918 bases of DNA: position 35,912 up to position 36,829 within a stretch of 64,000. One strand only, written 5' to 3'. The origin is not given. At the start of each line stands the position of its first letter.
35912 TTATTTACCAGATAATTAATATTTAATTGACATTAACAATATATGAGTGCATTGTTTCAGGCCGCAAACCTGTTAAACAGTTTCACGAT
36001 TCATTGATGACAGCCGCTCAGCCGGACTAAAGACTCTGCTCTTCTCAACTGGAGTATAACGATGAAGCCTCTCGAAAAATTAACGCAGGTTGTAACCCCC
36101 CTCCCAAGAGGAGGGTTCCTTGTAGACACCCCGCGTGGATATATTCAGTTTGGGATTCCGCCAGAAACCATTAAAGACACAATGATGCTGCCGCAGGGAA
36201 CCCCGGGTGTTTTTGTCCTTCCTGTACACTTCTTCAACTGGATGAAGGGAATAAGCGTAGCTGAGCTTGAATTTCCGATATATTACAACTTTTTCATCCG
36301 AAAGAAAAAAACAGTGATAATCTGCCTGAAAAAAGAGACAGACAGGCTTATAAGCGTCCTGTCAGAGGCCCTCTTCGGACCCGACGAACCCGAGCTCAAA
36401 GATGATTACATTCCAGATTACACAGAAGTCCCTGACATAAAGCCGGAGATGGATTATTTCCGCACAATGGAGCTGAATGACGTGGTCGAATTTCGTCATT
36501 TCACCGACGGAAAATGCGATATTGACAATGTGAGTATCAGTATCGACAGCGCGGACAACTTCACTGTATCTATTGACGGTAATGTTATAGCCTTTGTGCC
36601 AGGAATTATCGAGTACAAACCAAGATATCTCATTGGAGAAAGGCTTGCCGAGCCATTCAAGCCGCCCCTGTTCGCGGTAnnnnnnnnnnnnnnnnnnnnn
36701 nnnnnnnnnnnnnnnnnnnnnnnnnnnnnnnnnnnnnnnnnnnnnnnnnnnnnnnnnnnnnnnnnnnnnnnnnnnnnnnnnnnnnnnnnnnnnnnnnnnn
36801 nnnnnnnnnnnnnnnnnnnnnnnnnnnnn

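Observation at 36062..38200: MBL-fold hydrolase fused to tandem cyclic-nucleotide-binding domains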

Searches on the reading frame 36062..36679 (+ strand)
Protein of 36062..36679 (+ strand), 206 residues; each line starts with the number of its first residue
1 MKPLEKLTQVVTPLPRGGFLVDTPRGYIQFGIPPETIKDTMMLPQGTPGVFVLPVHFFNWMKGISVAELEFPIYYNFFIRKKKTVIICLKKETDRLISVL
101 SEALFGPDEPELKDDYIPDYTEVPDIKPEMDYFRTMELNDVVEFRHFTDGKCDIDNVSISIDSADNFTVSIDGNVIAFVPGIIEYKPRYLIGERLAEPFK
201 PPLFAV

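Call 24: search_solved_structures(query=A2, max_evalue=10, show_alignments=2)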
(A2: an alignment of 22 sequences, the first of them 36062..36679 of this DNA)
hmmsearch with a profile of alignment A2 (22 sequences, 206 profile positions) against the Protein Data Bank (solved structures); distinct sequences matched with E-value up to 10: 0.

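Call 25: search_protein_families(library=pfam, proteins=[window:36062-36679:+], max_evalue=10)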
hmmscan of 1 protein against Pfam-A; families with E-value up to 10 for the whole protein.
window:36062-36679:+ (206 aa): 0 families

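Call 39: predict_structure(alignment_id=A2)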
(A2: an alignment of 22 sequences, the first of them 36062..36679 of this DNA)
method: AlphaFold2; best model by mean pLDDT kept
length: 206 residues; sequences in the alignment: 22
mean_pLDDT: 81.3   pTM: 0.79
mean pLDDT of the five models: 81.3, 81.1, 79.5, 77.5, 74.3
residues with pLDDT >= 90: 82; 70-90: 86; 50-70: 23; < 50: 15
segments of 3 or more residues with pLDDT < 50: 190-195, 201-206
pLDDT, mean of each block of 10 residues (from residue 1): 80 88 92 83 92 71 70 92 94 85 81 70 73 86 95 95 94 94 67 48 39
secondary structure, 60 per line:
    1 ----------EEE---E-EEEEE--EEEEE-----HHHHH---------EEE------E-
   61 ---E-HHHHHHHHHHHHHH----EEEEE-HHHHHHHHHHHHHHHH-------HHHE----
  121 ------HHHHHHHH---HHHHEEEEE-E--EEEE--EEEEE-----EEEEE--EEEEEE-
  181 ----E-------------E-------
elements in order: E11-13 E19-23 E26-30 H36-40 E50-52 H66-79 E84-88 H90-105 H127-134 H138-141 E142-146 E151-154 E157-161 E167-171 E174-179
